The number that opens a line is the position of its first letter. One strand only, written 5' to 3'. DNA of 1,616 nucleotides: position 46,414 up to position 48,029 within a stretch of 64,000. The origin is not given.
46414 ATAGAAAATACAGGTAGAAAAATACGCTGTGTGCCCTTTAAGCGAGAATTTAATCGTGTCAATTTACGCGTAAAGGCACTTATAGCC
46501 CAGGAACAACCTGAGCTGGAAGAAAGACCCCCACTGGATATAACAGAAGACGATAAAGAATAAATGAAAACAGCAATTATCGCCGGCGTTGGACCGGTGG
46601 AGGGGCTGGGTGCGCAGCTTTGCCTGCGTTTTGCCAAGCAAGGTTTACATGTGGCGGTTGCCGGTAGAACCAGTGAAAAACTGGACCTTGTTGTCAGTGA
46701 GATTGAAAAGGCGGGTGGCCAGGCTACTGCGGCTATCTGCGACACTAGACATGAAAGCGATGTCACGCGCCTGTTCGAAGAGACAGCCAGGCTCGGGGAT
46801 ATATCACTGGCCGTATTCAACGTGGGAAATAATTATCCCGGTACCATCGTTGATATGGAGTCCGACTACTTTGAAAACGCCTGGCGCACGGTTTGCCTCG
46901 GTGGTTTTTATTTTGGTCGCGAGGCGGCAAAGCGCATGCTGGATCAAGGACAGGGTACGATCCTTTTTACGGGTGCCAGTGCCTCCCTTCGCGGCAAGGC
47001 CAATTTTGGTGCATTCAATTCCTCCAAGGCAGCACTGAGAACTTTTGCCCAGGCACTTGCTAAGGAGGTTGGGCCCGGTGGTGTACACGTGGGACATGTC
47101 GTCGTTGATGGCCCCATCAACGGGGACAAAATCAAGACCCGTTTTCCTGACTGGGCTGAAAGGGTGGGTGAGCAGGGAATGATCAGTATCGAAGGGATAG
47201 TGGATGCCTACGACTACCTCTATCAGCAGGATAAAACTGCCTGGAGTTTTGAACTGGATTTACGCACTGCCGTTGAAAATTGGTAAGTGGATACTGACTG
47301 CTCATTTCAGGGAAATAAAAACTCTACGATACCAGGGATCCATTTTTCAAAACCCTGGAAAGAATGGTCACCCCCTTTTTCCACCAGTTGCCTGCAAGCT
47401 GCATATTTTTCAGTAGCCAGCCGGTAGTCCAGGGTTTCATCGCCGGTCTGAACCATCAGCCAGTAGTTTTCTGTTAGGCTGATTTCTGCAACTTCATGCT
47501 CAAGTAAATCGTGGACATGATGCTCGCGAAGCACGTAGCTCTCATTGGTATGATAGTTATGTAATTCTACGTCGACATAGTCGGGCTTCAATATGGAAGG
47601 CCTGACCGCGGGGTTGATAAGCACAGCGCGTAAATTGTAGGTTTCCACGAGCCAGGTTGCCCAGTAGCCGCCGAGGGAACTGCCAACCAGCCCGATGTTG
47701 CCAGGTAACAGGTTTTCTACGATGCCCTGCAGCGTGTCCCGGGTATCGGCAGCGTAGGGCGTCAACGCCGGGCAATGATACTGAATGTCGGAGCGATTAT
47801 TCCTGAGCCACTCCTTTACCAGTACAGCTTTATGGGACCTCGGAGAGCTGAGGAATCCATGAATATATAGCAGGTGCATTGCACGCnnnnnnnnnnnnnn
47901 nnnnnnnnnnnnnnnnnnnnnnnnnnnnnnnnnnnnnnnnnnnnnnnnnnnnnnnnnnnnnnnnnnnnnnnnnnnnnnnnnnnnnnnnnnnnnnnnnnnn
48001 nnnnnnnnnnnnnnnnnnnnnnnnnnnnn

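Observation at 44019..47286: Five-gene translationally coupled operon of entirely uncharacterised proteins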

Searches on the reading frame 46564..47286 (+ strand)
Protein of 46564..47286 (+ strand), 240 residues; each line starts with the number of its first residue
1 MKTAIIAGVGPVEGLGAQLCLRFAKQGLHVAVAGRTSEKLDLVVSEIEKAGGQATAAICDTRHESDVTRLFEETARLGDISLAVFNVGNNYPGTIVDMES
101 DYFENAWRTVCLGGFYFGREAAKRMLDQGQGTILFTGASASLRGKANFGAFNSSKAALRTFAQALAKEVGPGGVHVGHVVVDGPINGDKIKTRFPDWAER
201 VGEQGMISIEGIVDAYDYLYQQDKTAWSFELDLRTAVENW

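Call 3: search_protein_families(library=pfam, proteins=[window:46564-47286:+], max_evalue=1)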
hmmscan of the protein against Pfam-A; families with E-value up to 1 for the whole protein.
window:46564-47286:+ (240 aa): 3 families
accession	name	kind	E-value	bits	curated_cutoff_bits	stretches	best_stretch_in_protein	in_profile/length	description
PF00106.31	adh_short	-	3.1e-29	102.3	26.6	1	3-179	2-177/195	short chain dehydrogenase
PF13561.12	adh_short_C2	-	2.3e-22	80.2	27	1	12-189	5-180/236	Enoyl-(Acyl carrier protein) reductase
PF08659.16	KR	-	0.00011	22.6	22.6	1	9-80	6-82/180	KR domain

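Call 4: search_protein_families(library=ncbifam, proteins=[window:46564-47286:+], max_evalue=1)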
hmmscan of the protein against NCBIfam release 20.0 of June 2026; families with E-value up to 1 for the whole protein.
window:46564-47286:+ (240 aa): 207 families (the best 25 are shown)
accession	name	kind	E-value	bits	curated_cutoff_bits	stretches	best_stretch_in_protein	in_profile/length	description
NF005559.1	PRK07231.1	subfamily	8.6e-28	97.5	215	1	2-179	5-181/249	glucose 1-dehydrogenase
NF005909.0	PRK07890.1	subfamily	4.8e-26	91.6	258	1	2-203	8-207/260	short chain dehydrogenase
NF005806.0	PRK07666.1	equivalog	1.3e-25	90.1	286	1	2-176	8-181/239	3-ketoacyl-ACP reductase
NF005681.0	PRK07478.1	subfamily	2.1e-22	79.8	267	1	2-180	7-186/254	SDR family oxidoreductase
NF005446.0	PRK07035.1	equivalog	2.1e-22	79.6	373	1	2-177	12-187/255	SDR family oxidoreductase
TIGR02415.1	23BDH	subfamily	5.4e-22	78.4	304.35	1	2-176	1-175/254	acetoin reductase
NF004522.0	PRK05867.1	equivalog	1.1e-21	77.7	447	1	3-180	13-192/255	SDR family oxidoreductase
NF004773.0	PRK06113.1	equivalog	3.5e-21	75.8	367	1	2-192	12-199/255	7-alpha-hydroxysteroid dehydrogenase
NF006195.0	PRK08324.2-3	equivalog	3.9e-21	74.9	931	1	10-192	432-611/678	bifunctional aldolase/short-chain dehydrogenase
NF004198.0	PRK05653.1-3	equivalog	4e-21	75.6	296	1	2-192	8-196/248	3-oxoacyl-ACP reductase FabG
TIGR01830.1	3oxo_ACP_reduc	equivalog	5.5e-21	75.4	297.75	1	10-185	5-181/239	3-oxoacyl-[acyl-carrier-protein] reductase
NF006070.0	PRK08213.1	subfamily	6.3e-21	75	279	1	2-179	13-194/259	gluconate 5-dehydrogenase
NF004778.0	PRK06124.1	equivalog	7.5e-21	74.7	303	1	2-177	12-186/256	SDR family oxidoreductase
NF005854.0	PRK07775.1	equivalog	1.3e-20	73.9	260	1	2-184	11-191/274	SDR family oxidoreductase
NF004825.0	PRK06181.1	equivalog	2e-20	73.2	215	1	2-180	7-184/268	SDR family oxidoreductase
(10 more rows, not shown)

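Call 38: search_solved_structures(query=window:46564-47286:+, max_evalue=0.00001, show_alignments=3)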
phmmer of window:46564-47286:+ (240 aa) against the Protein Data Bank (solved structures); distinct sequences matched with E-value up to 0.00001: 335 (the best 60 are shown).
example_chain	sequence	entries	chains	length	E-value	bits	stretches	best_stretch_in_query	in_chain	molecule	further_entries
3h7a_A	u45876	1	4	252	8.5e-46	159.6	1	3-235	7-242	short chain dehydrogenase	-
3r1i_A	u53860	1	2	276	5.5e-19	71.9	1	4-179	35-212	Short-chain type dehydrogenase/reductase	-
2z1n_A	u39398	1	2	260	1.3e-18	70.6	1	12-202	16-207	dehydrogenase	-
4iqg_C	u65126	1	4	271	1.5e-16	63.9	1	5-186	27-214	Short-chain dehydrogenase/reductase SDR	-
1ahh_A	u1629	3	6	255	1.5e-16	63.9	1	2-193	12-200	7 ALPHA-HYDROXYSTEROID DEHYDROGENASE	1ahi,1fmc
7eny_A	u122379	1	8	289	2.2e-16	63.4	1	2-193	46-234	7alpha-hydroxysteroid dehydrogenase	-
6lln_A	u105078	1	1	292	2.9e-16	62.9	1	3-180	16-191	Putative dehydrogenase involved in catabolism of citronellol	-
4e3z_A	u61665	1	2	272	4.7e-16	62.3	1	3-198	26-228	Putative oxidoreductase protein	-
3ucx_A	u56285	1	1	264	1.1e-15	61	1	2-203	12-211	Short chain dehydrogenase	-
4cql_B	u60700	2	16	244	2.2e-15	60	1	7-191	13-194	CARBONYL REDUCTASE FAMILY MEMBER 4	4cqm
8hde_A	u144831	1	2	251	2.8e-15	59.7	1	5-197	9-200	7-alpha-hydroxysteroid dehydrogenase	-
8hs9_E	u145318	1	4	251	2.9e-15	59.7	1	5-197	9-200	7-alpha-hydroxysteroid dehydrogenase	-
8hs6_A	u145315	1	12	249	3e-15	59.6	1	5-196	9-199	7-alpha-hydroxysteroid dehydrogenase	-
8hdn_A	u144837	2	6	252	3e-15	59.6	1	5-197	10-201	7-alpha-hydroxysteroid dehydrogenase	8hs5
8hs4_A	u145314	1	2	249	3.1e-15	59.6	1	5-196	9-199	7-alpha-hydroxysteroid dehydrogenase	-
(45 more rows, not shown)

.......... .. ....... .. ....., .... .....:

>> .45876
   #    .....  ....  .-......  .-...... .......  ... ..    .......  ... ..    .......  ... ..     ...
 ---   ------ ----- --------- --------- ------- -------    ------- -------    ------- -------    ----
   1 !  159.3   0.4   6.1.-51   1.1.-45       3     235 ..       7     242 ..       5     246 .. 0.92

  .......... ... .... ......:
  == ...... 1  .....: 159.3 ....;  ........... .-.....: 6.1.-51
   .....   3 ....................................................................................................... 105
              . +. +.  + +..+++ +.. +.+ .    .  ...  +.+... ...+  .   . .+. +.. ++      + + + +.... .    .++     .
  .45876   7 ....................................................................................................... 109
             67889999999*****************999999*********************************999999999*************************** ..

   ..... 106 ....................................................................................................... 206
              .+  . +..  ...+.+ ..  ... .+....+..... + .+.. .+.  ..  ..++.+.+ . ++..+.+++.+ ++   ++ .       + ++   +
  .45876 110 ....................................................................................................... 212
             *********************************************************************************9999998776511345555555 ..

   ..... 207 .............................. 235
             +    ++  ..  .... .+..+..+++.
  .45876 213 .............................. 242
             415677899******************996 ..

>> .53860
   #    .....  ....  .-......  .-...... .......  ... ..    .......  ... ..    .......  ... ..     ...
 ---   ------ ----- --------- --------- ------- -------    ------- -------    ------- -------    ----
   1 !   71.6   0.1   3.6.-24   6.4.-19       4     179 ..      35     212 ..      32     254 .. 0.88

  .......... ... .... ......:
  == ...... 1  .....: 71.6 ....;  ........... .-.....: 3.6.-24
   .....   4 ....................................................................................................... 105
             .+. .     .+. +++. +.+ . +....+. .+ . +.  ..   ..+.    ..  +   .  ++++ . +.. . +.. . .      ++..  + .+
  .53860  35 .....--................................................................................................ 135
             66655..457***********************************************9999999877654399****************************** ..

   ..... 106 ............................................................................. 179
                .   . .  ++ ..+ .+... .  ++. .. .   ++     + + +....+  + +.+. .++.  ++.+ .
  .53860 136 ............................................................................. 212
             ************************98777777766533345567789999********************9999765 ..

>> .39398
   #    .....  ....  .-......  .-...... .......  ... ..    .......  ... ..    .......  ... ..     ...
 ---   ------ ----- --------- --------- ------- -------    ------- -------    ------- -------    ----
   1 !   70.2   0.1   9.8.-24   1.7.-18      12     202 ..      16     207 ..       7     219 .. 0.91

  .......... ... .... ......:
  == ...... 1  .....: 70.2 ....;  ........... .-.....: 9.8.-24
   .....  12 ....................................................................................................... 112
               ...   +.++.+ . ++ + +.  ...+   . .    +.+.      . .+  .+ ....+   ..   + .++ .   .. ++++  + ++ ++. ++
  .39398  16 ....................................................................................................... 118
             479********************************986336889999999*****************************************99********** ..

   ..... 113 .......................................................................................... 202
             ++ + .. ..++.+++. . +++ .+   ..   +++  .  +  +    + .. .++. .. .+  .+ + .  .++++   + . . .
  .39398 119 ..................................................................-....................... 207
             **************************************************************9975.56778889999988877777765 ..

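Call 55: list_cluster_members(proteins=[P0004, P0172, P0005, P0013, P0182, P0016, window:46564-47286:+, window:45943-46563:+, window:45946-46563:+, window:45371-45946:+])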
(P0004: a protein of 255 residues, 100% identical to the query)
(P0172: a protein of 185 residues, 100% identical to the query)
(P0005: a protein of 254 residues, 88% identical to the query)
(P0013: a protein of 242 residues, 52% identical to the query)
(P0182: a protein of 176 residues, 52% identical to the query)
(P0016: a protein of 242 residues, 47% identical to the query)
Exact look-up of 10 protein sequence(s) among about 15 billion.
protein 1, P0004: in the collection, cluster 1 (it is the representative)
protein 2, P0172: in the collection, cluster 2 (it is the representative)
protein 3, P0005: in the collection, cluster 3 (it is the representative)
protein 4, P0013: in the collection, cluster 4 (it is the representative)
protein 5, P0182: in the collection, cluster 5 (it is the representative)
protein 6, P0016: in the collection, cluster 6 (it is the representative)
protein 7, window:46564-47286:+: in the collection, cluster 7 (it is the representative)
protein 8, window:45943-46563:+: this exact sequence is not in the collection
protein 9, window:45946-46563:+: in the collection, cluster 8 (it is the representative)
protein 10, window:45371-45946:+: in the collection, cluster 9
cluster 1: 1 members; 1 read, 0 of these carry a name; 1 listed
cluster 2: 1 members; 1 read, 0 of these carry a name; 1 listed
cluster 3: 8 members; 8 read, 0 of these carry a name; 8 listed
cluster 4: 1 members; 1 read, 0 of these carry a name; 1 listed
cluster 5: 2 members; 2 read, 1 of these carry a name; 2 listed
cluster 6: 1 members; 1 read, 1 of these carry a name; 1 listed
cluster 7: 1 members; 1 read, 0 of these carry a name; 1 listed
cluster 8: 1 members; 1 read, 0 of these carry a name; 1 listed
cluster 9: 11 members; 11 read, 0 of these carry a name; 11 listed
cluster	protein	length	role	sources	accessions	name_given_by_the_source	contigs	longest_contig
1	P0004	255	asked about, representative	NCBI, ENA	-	-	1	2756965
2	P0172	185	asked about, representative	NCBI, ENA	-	-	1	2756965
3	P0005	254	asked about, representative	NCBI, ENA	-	-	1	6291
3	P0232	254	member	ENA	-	-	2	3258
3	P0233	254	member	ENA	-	-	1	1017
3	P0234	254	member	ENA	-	-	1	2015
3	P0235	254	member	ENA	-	-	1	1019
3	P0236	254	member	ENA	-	-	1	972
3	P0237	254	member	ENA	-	-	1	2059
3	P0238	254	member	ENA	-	-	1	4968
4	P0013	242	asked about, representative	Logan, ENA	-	-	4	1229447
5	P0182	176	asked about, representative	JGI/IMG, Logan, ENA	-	-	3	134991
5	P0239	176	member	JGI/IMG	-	hemerythrin-like domain-containing protein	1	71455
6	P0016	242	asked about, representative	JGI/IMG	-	tetratricopeptide (TPR) repeat protein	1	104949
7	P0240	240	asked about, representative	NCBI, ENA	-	-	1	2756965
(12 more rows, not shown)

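Call 56: find_encoding_contigs(protein=window:46564-47286:+, flank=2000, max_places=2)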
Protein window:46564-47286:+ (240 aa): no gene with exactly this product is on record in the collection.

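Call 71: search_protein_families(library=padloc, proteins=[window:46564-47286:+], max_evalue=0.01)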
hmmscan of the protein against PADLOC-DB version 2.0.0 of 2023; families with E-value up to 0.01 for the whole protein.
window:46564-47286:+ (240 aa): 0 families

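Call 87: search_dna_similar(query=window:46564-47286:+, collection=plasmids, mode=protein, max_evalue=1e-30, max_rows=12)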
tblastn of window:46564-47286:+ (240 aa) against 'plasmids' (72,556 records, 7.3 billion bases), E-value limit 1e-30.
Records with a match: 27; places in all: 30; records where one place covers at least 80% of the query: 27.
Best place of each record, by identity: <60% 27.
By first word of the organism name: Cupriavidus 5; Paraburkholderia 4; Acinetobacter 3; Bradyrhizobium 2; Caballeronia 2; Variovorax 2; Sinorhizobium 2; Ralstonia 1; Trichlorobacter 1; Eleftheria 1; and 4 more.
By predicted mobility (MOB-suite, as given by PLSDB): mobilizable 12; non-mobilizable 8; conjugative 7.
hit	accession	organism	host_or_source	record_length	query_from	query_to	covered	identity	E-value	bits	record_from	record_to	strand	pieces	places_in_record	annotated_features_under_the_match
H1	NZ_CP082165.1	Bradyrhizobium sp. 186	Acmispon strigosus,cell culture,root ...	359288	1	240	100%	58.3%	1e-78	264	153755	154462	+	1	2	SDR family NAD(P)-dependent oxidoreductase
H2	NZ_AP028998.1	Paraburkholderia sp. 22B1P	-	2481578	4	240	99%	46.9%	6e-56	199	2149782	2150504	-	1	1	none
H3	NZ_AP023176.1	Paraburkholderia largidicola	Physopelta gutta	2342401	4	240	99%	46.5%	6e-56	199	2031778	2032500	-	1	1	none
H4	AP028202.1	Paraburkholderia largidicola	Physopelta gutta,midgut,Midgut crypts ...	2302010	4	240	99%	46.5%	6e-56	199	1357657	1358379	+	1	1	SDR family NAD(P)-dependent oxidoreductase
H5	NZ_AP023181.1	Paraburkholderia sp. PGU19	Physopelta gutta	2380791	4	240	99%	46.1%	1e-54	195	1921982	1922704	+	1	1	none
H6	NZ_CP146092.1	Ralstonia sp. RRA.1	-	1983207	2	240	100%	42.9%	3e-46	171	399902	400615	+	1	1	none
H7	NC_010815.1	Trichlorobacter lovleyi SZ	-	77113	2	240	100%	42.9%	8e-42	158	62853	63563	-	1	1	SDR family NAD(P)-dependent oxidoreductase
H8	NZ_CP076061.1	Cupriavidus sp. EM10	Pure-cultured cell,sewage water sludge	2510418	2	240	100%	42.5%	7e-40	152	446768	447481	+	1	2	none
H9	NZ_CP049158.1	Caballeronia sp. SBC1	whole organism,soil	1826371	4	240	99%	41.2%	1e-39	152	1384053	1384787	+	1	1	none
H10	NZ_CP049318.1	Caballeronia sp. SBC2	whole organism,soil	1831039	4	240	99%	41.2%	1e-39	152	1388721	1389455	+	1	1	none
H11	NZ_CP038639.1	Cupriavidus oxalaticus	whole organism,sewage sludge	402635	1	238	99%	40.3%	2e-44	166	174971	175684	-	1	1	SDR family NAD(P)-dependent oxidoreductase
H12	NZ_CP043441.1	Cupriavidus campinensis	cell culture,soil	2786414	2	240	100%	40.0%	6e-42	159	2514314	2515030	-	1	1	none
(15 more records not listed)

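Call 88: get_annotated_region(hit=H1, flank=6000)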
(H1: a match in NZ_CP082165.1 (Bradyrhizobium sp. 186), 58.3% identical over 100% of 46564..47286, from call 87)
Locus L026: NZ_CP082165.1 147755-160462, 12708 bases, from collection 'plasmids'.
description: Bradyrhizobium sp. 186 plasmid p186_1, complete sequence
organism: Bradyrhizobium sp. 186 (NCBI taxid 2782654)
taxonomy: Bacteria; Pseudomonadota; Alphaproteobacteria; Hyphomicrobiales; Nitrobacteraceae; Bradyrhizobium; Bradyrhizobium sp. 186
host: -; source: Acmispon strigosus,cell culture,root nodule; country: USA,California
typing (MOB-suite, as given by PLSDB): conjugative; replicon rep_cluster_506; relaxase MOBP; mating-pair formation MPF_T
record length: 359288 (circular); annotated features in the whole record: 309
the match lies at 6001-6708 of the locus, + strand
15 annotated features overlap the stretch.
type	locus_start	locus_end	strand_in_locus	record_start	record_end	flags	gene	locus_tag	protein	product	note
CDS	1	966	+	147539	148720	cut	-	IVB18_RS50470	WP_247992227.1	acyl-CoA dehydrogenase family protein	-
CDS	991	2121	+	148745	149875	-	-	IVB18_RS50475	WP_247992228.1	acyl-CoA dehydrogenase family protein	-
CDS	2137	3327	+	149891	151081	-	-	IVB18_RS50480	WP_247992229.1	acetyl-CoA C-acyltransferase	GO:0006631 - fatty acid metabolic process [Evidence IEA]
CDS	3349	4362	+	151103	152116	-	-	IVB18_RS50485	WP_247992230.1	nitronate monooxygenase family protein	-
CDS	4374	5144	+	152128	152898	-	-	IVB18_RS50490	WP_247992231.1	enoyl-CoA hydratase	-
CDS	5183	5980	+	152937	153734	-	-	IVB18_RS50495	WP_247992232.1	glutathione binding-like protein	-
CDS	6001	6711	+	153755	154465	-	-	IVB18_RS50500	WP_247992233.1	SDR family NAD(P)-dependent oxidoreductase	-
CDS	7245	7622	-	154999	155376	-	-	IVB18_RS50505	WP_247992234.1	hypothetical protein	-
CDS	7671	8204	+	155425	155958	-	-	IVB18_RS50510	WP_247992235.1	hypothetical protein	-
CDS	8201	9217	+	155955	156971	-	-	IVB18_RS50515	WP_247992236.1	integrase core domain-containing protein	GO:0015074 - DNA integration [Evidence IEA]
CDS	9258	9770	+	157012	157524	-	-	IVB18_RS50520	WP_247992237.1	hypothetical protein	-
CDS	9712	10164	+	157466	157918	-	-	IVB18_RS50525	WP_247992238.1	HlyD family efflux transporter periplasmic adaptor subunit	-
CDS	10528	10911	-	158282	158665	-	-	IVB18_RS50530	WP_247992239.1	hypothetical protein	-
CDS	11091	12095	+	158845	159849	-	-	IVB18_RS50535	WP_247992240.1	transporter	-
CDS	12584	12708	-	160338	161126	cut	-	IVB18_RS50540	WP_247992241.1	GntR family transcriptional regulator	GO:0006355 - regulation of DNA-templated transcription [Evidence IEA]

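Call 89: get_annotated_region(hit=H7, flank=5000)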
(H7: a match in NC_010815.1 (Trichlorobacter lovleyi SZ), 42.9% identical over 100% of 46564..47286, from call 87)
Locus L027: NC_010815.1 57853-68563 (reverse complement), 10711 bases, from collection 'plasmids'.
description: Trichlorobacter lovleyi SZ plasmid pGLOV01, complete sequence
organism: Trichlorobacter lovleyi SZ (NCBI taxid 398767)
taxonomy: Bacteria; Thermodesulfobacteriota; Desulfuromonadia; Geobacterales; Geobacteraceae; Trichlorobacter; Trichlorobacter lovleyi; Trichlorobacter lovleyi SZ
host: -; source: -; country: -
typing (MOB-suite, as given by PLSDB): mobilizable; replicon rep_cluster_739; relaxase MOBP
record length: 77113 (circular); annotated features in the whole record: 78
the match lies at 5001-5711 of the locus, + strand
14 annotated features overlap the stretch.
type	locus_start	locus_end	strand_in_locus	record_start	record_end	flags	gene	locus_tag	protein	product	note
CDS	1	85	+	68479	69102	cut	cobO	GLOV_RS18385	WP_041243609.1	cob(I)yrinic acid a,c-diamide adenosyltransferase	GO:0009236 - cobalamin biosynthetic process [Evidence IEA]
CDS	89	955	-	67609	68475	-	-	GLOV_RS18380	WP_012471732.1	LysR family transcriptional regulator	GO:0006355 - regulation of DNA-templated transcription [Evidence IEA]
CDS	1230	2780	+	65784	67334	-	istA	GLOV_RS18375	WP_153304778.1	IS21 family transposase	-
CDS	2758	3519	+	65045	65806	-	istB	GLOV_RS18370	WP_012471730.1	IS21-like element helper ATPase IstB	-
CDS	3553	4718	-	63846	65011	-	-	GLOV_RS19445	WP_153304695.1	IS3-like element ISGlo1 family transposase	GO:0006313 - DNA transposition [Evidence IEA]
CDS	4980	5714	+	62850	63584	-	-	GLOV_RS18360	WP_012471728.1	SDR family NAD(P)-dependent oxidoreductase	-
CDS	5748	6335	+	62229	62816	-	-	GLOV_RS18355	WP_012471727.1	2-hydroxychromene-2-carboxylate isomerase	-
CDS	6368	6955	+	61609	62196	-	-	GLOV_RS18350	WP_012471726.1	nicotinamide mononucleotide transporter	GO:0034258 - nicotinamide riboside transport [Evidence IEA]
CDS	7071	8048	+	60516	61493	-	-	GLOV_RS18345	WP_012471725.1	IS481-like element ISGlo3 family transposase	GO:0006313 - DNA transposition [Evidence IEA]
CDS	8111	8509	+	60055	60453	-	-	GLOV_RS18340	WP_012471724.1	tautomerase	-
CDS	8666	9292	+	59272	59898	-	-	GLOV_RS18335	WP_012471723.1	flavodoxin family protein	-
CDS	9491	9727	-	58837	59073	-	-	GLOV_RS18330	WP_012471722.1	MTH865 family protein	-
CDS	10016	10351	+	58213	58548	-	-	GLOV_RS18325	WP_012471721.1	DUF1516 family protein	-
CDS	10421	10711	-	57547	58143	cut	-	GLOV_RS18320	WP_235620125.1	TetR/AcrR family transcriptional regulator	GO:0006355 - regulation of DNA-templated transcription [Evidence IEA]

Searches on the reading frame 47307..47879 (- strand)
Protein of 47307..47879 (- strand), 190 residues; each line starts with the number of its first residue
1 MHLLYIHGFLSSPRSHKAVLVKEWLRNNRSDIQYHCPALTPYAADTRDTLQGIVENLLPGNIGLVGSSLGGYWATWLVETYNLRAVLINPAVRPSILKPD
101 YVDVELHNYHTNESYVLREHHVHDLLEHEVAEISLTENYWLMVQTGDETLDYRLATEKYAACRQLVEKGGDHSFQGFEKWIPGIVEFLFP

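Call 3: search_protein_families(library=pfam, proteins=[window:47307-47879:-], max_evalue=1)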
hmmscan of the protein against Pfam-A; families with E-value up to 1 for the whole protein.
window:47307-47879:- (190 aa): 4 families
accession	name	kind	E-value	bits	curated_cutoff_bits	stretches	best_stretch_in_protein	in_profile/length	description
PF05728.18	UPF0227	-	7.4e-53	179.7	21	1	3-188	2-186/187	Uncharacterised protein family (UPF0227)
PF12697.13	Abhydrolase_6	-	0.00025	22.2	26.3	1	4-96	2-100/217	Alpha/beta hydrolase family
PF12146.15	Hydrolase_4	-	0.0072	16.1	27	1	33-95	49-114/239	Serine aminopeptidase, S33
PF00561.26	Abhydrolase_1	-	0.089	12.9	25.8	1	36-84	47-96/245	alpha/beta hydrolase fold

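Call 4: search_protein_families(library=ncbifam, proteins=[window:47307-47879:-], max_evalue=1)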
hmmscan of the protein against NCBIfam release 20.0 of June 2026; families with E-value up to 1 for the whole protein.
window:47307-47879:- (190 aa): 3 families
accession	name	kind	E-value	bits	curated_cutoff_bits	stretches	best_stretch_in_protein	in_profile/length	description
NF008291.0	PRK11071.1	equivalog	1.3e-63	214.2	252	1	2-188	3-188/193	esterase YqiA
NF003431.1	PRK04940.1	equivalog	0.00017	21.8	240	1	3-96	2-96/180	alpha/beta hydrolase YcfP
NF047388.1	SA1320_fam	subfamily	0.0075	14.8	230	1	61-112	52-106/644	SA1320 family protein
